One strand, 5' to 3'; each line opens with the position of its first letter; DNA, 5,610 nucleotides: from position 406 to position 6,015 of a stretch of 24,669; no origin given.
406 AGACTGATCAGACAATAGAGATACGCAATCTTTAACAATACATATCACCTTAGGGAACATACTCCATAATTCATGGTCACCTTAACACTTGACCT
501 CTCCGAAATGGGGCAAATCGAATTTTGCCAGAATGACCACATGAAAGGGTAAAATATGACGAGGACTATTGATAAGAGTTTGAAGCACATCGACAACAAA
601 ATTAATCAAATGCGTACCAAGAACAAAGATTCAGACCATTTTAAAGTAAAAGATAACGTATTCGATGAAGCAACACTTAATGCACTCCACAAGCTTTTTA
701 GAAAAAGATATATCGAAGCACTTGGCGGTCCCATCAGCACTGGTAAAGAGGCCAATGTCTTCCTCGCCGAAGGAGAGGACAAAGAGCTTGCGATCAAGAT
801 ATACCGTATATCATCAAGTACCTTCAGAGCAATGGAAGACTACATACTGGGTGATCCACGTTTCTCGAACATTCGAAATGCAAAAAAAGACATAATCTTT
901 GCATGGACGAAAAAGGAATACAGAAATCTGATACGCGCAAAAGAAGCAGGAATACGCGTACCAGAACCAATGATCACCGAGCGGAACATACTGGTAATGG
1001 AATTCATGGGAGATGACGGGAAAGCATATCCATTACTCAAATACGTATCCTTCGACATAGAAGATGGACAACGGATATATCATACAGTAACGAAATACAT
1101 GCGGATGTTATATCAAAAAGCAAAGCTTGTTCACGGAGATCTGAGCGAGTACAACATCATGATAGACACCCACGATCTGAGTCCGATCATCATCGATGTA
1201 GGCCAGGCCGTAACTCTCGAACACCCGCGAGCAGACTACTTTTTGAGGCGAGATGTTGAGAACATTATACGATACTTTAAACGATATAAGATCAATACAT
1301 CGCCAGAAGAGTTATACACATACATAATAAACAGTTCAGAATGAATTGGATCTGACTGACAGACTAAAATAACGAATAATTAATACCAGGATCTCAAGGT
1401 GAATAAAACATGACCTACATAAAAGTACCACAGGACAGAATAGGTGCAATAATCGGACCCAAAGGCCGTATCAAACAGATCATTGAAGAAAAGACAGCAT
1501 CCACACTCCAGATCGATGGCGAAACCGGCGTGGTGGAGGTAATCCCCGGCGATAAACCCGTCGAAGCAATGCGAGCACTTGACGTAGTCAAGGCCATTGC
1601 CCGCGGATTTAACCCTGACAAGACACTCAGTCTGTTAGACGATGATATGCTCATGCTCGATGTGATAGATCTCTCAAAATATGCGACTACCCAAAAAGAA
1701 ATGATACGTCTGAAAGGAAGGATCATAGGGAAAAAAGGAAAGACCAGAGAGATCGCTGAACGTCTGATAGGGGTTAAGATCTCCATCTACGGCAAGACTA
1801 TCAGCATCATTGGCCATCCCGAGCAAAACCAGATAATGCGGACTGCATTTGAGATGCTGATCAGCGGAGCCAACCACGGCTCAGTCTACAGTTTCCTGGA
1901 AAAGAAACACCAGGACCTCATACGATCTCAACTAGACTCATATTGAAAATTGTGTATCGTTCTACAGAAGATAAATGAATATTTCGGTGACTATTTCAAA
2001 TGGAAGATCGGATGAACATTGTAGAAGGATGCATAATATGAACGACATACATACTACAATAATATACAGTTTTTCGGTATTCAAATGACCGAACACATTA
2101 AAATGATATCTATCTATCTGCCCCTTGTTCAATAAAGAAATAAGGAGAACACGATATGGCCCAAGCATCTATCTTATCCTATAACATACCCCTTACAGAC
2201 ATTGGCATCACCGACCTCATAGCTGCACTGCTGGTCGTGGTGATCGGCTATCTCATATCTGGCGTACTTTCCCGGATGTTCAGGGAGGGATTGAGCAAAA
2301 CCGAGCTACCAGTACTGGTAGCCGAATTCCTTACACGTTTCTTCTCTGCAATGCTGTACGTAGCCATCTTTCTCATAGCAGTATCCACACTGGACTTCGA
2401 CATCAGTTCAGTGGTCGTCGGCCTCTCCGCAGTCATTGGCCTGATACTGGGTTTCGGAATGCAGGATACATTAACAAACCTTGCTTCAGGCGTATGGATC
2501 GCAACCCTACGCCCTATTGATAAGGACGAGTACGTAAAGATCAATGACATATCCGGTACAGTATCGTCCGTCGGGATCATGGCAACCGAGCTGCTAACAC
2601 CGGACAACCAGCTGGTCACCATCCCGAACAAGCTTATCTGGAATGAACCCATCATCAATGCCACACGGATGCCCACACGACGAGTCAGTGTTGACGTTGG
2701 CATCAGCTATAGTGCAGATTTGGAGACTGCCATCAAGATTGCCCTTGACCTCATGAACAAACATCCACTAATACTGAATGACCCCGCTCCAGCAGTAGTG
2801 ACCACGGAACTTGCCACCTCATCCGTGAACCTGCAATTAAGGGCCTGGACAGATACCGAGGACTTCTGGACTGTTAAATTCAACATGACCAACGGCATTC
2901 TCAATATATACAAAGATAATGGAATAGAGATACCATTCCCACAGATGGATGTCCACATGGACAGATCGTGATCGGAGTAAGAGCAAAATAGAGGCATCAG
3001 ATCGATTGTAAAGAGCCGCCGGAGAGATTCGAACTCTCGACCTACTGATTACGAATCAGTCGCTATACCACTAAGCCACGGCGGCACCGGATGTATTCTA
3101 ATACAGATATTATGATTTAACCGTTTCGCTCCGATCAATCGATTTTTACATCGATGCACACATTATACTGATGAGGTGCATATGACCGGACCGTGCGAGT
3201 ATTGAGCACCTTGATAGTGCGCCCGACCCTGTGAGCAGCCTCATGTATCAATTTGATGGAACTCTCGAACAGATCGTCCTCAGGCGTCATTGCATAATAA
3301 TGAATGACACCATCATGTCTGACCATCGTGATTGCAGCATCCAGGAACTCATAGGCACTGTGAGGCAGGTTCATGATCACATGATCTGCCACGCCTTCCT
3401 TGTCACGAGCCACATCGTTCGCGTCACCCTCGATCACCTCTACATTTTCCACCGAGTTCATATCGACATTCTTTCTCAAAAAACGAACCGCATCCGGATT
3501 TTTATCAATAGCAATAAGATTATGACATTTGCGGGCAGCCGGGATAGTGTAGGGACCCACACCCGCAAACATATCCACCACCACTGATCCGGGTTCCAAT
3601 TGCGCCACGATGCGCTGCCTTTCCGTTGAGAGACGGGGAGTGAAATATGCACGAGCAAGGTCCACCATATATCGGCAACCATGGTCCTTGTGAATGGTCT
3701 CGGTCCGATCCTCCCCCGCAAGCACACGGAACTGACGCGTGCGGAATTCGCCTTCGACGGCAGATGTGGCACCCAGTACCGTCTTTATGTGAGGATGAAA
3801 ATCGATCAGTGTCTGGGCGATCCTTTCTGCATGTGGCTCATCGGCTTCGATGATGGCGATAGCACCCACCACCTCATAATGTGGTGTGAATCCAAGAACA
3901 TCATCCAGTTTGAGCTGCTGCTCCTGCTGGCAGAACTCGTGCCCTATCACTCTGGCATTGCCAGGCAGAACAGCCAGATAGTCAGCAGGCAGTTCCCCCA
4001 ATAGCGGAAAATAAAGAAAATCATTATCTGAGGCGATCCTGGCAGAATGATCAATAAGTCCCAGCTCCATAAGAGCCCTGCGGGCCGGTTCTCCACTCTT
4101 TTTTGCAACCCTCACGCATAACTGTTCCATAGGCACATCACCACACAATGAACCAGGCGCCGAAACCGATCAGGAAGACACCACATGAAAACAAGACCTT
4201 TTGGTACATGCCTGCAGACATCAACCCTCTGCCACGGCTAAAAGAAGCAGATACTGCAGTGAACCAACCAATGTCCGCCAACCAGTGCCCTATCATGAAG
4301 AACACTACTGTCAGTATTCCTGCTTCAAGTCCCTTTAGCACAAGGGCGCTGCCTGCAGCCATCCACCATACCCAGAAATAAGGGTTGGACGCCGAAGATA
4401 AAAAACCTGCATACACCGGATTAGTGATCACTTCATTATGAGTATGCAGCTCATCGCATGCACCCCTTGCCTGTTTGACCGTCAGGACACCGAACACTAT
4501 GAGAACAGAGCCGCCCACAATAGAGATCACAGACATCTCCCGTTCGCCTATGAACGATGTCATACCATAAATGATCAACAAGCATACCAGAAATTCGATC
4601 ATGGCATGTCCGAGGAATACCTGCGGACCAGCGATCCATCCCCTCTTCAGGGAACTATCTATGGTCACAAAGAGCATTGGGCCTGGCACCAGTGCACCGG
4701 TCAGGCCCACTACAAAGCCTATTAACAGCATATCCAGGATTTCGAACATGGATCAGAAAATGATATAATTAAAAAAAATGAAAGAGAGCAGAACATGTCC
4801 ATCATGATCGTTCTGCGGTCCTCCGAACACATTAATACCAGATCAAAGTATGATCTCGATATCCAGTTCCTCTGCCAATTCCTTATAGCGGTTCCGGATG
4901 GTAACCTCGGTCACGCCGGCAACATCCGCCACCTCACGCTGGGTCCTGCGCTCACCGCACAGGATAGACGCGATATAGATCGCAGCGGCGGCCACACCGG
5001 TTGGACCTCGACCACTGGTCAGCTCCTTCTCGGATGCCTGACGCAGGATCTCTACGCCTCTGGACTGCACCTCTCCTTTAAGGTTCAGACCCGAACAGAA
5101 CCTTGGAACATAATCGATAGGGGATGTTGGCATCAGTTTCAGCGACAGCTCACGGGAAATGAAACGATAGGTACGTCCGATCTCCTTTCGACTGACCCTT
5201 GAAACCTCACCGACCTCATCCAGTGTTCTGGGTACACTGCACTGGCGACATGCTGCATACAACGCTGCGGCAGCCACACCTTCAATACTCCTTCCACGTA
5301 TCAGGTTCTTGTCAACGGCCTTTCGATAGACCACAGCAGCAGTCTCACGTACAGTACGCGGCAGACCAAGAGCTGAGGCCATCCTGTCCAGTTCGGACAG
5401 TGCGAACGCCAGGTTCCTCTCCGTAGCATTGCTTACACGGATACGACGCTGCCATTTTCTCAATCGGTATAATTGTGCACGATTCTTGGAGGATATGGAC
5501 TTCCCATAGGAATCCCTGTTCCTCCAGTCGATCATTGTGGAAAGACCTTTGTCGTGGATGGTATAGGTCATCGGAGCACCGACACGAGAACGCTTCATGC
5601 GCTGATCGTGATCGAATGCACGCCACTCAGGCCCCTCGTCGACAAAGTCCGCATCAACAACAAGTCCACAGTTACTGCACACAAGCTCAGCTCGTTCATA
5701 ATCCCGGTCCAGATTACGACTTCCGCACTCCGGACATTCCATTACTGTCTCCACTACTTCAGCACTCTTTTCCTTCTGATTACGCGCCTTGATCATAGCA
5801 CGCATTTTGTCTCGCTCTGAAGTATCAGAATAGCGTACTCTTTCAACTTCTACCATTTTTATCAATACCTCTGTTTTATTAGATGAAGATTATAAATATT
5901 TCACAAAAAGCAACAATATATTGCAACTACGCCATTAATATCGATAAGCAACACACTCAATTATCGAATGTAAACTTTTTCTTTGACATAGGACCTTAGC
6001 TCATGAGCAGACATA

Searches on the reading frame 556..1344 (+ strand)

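Call 21: search_protein_families(library=pfam, proteins=[window:556-1344:+], max_evalue=0.01)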
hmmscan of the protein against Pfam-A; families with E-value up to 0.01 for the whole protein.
window:556-1344:+ (262 aa): 4 families
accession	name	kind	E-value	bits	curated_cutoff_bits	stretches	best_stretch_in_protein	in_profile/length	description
PF01163.29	RIO1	-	3.4e-58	196.8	22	1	67-247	1-180/187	RIO domain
PF00069.31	Pkinase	-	8.6e-06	25.8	31.7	1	141-224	70-151/263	Protein kinase domain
PF03109.22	ABC1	-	3.3e-05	23.6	22.9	1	124-226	122-222/244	ABC1 atypical kinase-like domain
PF17667.7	Pkinase_fungal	-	6.4e-05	22.3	24.1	1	181-223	298-344/387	Fungal protein kinase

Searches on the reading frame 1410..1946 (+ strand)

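Call 21: search_protein_families(library=pfam, proteins=[window:1410-1946:+], max_evalue=0.01)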
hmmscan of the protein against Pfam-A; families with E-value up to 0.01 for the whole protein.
window:1410-1946:+ (178 aa): 4 families
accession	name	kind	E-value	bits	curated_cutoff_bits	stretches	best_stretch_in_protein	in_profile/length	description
PF00013.35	KH_1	-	1.7e-10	41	21.5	2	3-44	3-50/66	KH domain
PF21800.4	KH_KRR1_2nd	-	1.3e-08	35.2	27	1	83-145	3-65/91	KRR1 small subunit processome component, second KH domain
PF22891.2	KH_PNO1_2nd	-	1.3e-06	28.9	27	1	92-163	11-83/90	Eukaryotic type KH-domain (KH-domain type I) (327.11.2)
PF22675.2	KH-I_KHDC4-BBP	-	0.00033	20.9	30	0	11-38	8-35/76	KHDC4/BBP-like, KH-domain type I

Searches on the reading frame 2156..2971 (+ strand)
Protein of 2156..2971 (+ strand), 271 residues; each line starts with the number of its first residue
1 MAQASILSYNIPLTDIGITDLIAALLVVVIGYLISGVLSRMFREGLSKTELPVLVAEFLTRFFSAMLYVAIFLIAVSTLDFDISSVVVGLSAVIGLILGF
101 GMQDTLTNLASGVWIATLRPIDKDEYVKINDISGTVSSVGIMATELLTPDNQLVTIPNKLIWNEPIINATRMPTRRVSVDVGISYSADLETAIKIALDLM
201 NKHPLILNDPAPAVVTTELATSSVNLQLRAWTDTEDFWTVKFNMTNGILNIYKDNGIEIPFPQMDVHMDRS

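Call 21: search_protein_families(library=pfam, proteins=[window:2156-2971:+], max_evalue=0.01)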
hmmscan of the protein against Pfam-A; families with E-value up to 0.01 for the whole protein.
window:2156-2971:+ (271 aa): 3 families
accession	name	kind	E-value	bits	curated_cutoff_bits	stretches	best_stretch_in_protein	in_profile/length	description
PF00924.24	MS_channel_2nd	-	1.5e-18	67.1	20.2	1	104-171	1-68/68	Mechanosensitive ion channel, beta-domain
PF21082.3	MS_channel_3rd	-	6.9e-16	58.9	21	1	177-259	1-88/88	Mechanosensitive ion channel MscS, C-terminal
PF05552.17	MS_channel_1st_1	-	0.00036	20.8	22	1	21-50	17-46/50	Mechanosensitive ion channel, conserved TM helix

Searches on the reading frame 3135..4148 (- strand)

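Call 20: search_protein_families(library=pfam, proteins=[window:3135-4148:-], max_evalue=0.01)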
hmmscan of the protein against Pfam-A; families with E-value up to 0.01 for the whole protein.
window:3135-4148:- (337 aa): 14 families
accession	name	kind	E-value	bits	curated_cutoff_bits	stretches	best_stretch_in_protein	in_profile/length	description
PF02475.24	TRM5-TYW2_MTfase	-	4.6e-53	180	28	1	151-309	1-160/164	TRM5/TYW2 methyltransferase domain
PF18093.7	Trm5_N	-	4.7e-14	52.3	22.7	1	11-52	1-42/47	tRNA methyltransferase 5 N-terminal domain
PF25133.1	TYW2_N_2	-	2.5e-12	47.2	27.7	1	89-147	19-78/79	TYW2 N-terminal domain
PF03602.21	Cons_hypoth95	-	1.2e-08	35.3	24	1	185-284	40-144/182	Conserved hypothetical protein 95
PF13649.12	Methyltransf_25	-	2.4e-07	31.8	27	1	190-272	1-89/97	Methyltransferase domain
PF02005.22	TRM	-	4.8e-07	29.7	27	1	190-282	53-149/376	N2,N2-dimethylguanosine tRNA methyltransferase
PF05175.20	MTS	-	6e-07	29.7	23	1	187-265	32-110/170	Methyltransferase small domain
PF13847.12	Methyltransf_31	-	1.2e-06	28.7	27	1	185-261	2-82/145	Methyltransferase domain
PF09445.16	Methyltransf_15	-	4.3e-06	26.8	22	1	189-264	3-82/165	RNA cap guanine-N2 methyltransferase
PF01189.24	Methyltr_RsmB-F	-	0.00062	19.9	27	0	185-265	7-91/199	16S rRNA methyltransferase RsmB/F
PF08241.18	Methyltransf_11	-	0.00065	20.7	21.2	1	195-261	5-68/95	Methyltransferase domain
PF00398.26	RrnaAD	-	0.00066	19.3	24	1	182-250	26-92/263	Ribosomal RNA adenine dimethylase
PF06325.19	PrmA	-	0.00088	19.3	22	1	183-282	158-256/296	Ribosomal protein L11 methyltransferase (PrmA)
PF05958.17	tRNA_U5-meth_tr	-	0.0033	17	23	1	190-248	205-263/357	tRNA (Uracil-5-)-methyltransferase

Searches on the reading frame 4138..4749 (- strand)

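Call 20: search_protein_families(library=pfam, proteins=[window:4138-4749:-], max_evalue=0.01)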
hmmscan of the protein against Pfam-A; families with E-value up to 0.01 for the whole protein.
window:4138-4749:- (203 aa): 1 family
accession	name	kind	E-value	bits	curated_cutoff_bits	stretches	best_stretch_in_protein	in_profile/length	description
PF01810.24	LysE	-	3e-30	105.6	25.6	1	17-201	2-190/193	LysE type translocator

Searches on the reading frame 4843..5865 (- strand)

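Call 20: search_protein_families(library=pfam, proteins=[window:4843-5865:-], max_evalue=0.01)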
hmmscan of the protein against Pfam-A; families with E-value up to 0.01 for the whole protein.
window:4843-5865:- (340 aa): 6 families
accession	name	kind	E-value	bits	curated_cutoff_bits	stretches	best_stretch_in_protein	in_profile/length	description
PF00382.24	TFIIB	-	6.2e-52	174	23.6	2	246-332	5-91/92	Transcription factor TFIIB repeat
PF08271.17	Zn_Ribbon_TF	-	4.4e-18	65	29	1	42-84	1-43/43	TFIIB zinc-binding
PF07282.18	Cas12f1-like_TNB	-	0.0002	21.9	26.3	1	40-74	27-54/60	Cas12f1-like, TNB domain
PF04545.22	Sigma70_r4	-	0.0002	21.2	24.1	0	304-329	18-43/50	Sigma-70, region 4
PF05129.18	Zn_ribbon_Elf1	-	0.00033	21.1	29.8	1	26-70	7-56/79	Transcription elongation factor Elf1 like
PF13248.11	Zn_ribbon_3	-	0.0031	17.4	27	0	43-69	4-25/26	zinc-ribbon domain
